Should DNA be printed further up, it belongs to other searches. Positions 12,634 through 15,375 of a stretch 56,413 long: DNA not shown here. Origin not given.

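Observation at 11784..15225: Two-gene operon: HD phosphohydrolase plus giant adenosine-deaminase-fold fusion protein, a candidate uncharacterised nucleotide-targeting (defence-like) module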

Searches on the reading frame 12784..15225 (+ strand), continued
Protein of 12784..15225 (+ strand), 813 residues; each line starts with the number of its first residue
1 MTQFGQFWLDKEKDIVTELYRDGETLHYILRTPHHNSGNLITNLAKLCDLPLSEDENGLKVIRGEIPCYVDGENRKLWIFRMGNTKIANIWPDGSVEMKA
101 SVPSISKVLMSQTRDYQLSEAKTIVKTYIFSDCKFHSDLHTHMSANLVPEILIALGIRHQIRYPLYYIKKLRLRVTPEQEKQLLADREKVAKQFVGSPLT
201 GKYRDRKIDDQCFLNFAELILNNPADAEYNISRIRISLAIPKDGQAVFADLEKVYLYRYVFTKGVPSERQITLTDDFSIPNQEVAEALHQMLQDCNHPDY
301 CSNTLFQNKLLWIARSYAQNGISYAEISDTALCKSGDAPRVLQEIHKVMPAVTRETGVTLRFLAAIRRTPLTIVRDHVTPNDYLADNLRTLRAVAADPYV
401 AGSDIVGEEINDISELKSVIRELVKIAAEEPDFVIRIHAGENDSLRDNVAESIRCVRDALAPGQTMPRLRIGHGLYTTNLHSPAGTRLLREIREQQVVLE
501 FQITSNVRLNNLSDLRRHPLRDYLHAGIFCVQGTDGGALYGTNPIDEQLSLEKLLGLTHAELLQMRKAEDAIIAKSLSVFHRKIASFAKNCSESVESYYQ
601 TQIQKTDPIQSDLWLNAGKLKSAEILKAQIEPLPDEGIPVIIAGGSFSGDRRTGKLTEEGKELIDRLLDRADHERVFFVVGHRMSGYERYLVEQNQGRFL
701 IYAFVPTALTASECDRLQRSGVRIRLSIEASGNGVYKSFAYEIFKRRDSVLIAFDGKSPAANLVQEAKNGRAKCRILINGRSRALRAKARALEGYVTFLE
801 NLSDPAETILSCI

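Call 33: search_protein_families(library=padloc, proteins=[P0241, P0269, P0276, P0287, P0295, P0303, P0304, P0298, P0342, P0334], max_evalue=0.001)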
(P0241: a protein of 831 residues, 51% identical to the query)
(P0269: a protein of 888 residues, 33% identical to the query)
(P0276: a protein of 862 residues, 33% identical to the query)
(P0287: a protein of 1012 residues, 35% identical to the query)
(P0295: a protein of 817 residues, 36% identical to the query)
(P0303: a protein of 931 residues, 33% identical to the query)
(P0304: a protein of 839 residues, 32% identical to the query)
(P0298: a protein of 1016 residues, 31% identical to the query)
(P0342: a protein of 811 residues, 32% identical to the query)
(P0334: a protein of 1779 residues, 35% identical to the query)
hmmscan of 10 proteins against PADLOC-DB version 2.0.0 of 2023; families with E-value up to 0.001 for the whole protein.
P0241 (831 aa): 1 family
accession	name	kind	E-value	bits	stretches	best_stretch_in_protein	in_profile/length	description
PDLC01908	CARF5--CARF_ADA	-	7.3e-10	36.3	1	312-560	335-561/605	-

P0269 (888 aa): 1 family
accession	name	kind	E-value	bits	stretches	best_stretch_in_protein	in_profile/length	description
PDLC01908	CARF5--CARF_ADA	-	1.1e-10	39.1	1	90-452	218-458/605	-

P0276 (862 aa): 0 families

P0287 (1012 aa): 1 family
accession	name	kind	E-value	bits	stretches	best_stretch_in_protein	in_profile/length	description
PDLC01908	CARF5--CARF_ADA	-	1.7e-09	35.1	1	586-672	473-560/605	-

P0295 (817 aa): 1 family
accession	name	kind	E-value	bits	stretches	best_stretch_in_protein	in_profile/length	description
PDLC01908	CARF5--CARF_ADA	-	4.4e-13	47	1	129-457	261-556/605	-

P0303 (931 aa): 1 family
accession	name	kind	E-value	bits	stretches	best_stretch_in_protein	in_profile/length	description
PDLC01908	CARF5--CARF_ADA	-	4.1e-15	53.7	1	220-641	210-571/605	-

P0304 (839 aa): 1 family
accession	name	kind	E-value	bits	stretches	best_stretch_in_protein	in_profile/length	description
PDLC01908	CARF5--CARF_ADA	-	3.4e-13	47.3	1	163-525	230-556/605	-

P0298 (1016 aa): 1 family
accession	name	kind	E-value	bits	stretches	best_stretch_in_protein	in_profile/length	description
PDLC01908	CARF5--CARF_ADA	-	1.3e-11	42.1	1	103-444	248-552/605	-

P0342 (811 aa): 1 family
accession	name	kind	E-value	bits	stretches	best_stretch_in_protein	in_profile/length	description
PDLC01908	CARF5--CARF_ADA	-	2.6e-13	47.7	1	104-332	257-456/605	-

P0334 (1779 aa): 1 family
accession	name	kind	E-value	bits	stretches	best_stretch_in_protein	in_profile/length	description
PDLC01908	CARF5--CARF_ADA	-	7.3e-14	49.5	2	136-368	253-456/605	-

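Call 43: search_solved_structures(query=A2, max_evalue=0.01, show_alignments=0)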
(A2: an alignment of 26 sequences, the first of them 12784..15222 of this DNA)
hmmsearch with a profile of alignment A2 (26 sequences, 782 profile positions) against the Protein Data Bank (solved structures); distinct sequences matched with E-value up to 0.01: 34.
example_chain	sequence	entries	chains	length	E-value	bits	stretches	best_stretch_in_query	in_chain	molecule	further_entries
6n9m_A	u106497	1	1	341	1.9e-19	72.6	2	400-508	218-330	Adenosine deaminase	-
6n91_A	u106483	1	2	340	1e-18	70.3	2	252-489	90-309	Adenosine deaminase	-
6ii7_A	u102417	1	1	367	7.5e-18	67.4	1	321-489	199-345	Adenosine deaminase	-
3ewd_A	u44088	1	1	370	3.4e-17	65.2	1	341-496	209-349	Adenosine deaminase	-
3ewc_A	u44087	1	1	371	3.5e-17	65.2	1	341-496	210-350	Adenosine deaminase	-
2pgf_A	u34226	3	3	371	2.5e-16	62.3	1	341-491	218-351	adenosine deaminase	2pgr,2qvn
2amx_A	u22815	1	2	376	1.7e-15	59.6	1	356-490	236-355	adenosine deaminase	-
9vlv_A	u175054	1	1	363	4.1e-11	45.1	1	265-489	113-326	Adenosine deaminase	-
1ndv_A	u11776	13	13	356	1.2e-09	40.2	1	250-489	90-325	Adenosine deaminase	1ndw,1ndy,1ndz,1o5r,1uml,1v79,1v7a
1w1i_E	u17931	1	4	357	1.3e-09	40.2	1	250-489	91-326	ADENOSINE DEAMINASE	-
1krm_A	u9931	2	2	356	1.4e-09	40.1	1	250-489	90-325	adenosine deaminase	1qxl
2bgn_E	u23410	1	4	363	1.4e-09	40.1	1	250-489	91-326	ADENOSINE DEAMINASE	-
3t1g_A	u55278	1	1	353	1.1e-08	37.1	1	252-489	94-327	organophosphate hydrolase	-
1fkx_A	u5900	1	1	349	1.2e-08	36.9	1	252-489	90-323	ADENOSINE DEAMINASE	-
2ada_A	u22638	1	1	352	1.4e-08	36.7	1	253-489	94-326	ADENOSINE DEAMINASE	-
3ou8_A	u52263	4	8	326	3.2e-05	25.6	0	132-169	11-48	Adenosine deaminase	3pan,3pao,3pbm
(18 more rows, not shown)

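Call 67: search_protein_families(library=pfam, alignment_id=A5, max_evalue=0.00001)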
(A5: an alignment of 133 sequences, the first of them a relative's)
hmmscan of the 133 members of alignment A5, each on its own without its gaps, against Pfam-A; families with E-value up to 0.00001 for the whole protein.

A. member 1, L001:9394-9888:+ (165 aa): 1 family
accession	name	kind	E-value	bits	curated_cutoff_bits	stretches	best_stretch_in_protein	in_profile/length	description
PF02559.22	CarD_TRCF_RID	-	2e-07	31.4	23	1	2-60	1-56/57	CarD-like/TRCF RID domain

B. families by the number of members that match (of 133 scanned): 110 families (the first 25 are shown)
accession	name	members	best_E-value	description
PF01471.23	PG_binding_1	4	5.2e-61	Putative peptidoglycan binding domain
PF03734.19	YkuD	4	1.5e-16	L,D-transpeptidase catalytic domain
PF01520.23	Amidase_3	4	1.1e-12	N-acetylmuramoyl-L-alanine amidase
PF00990.26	GGDEF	3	1.9e-19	Diguanylate cyclase, GGDEF domain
PF00561.26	Abhydrolase_1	3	7.9e-15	alpha/beta hydrolase fold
PF12146.15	Hydrolase_4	3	2.7e-11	Serine aminopeptidase, S33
PF12697.13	Abhydrolase_6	3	5.3e-10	Alpha/beta hydrolase family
PF00224.27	PK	2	1.4e-120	Pyruvate kinase, barrel domain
PF02388.22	FemAB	2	2.8e-120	FemAB family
PF00563.25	EAL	2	1.5e-58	EAL domain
PF08282.18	Hydrolase_3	2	4.7e-42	haloacid dehalogenase-like hydrolase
PF01594.21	AI-2E_transport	2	1.5e-39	AI-2E family transporter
PF02887.21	PK_C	2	7.7e-36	Pyruvate kinase, alpha/beta domain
PF12832.13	MFS_1_like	2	1.1e-28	MFS_1 like family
PF08239.17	SH3_3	2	1.2e-27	Bacterial SH3 domain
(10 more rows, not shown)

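Call 68: search_protein_families(library=padloc, alignment_id=A5, max_evalue=1e-10)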
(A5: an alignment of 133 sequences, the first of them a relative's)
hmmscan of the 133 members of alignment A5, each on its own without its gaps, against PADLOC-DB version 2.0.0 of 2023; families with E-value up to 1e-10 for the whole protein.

A. member 1, L001:9394-9888:+ (165 aa): 0 families

B. families by the number of members that match (of 133 scanned): 6 families
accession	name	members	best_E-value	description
PDLC03815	RTasDUF1848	1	2.4e-31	DRT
PDLC02903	pVip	1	1.1e-17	Viperins not associated with kinases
PDLC04134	mad2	1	2.1e-16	mads_2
PDLC02904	pVip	1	1.1e-13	Viperins associated with kinases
PDLC00187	HamB1|HamB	1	1.7e-12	DEAD-box helicase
PDLC02012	SAVED5--SAVED_TIR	1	3.4e-12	-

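Call 70: find_related_loci(query=window:12784-15225:+, collection=viral_contigs, flank=8000)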
Query window:12784-15225:+ (813 aa) in viral_contigs; peptide patterns used: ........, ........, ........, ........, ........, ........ (x = any residue, [..] = any of these).
4 stretches matched a pattern, but none encodes a relative of the query by tblastn (E <= 1e-3).

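Call 72: find_related_loci(query=A6, collection=viral_contigs, flank=8000)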
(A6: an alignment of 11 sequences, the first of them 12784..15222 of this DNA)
Query A6 (813 aa) in viral_contigs; peptide patterns used: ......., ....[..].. (x = any residue, [..] = any of these).
78 stretches matched a pattern, but none encodes a relative of the query by tblastn (E <= 1e-3).
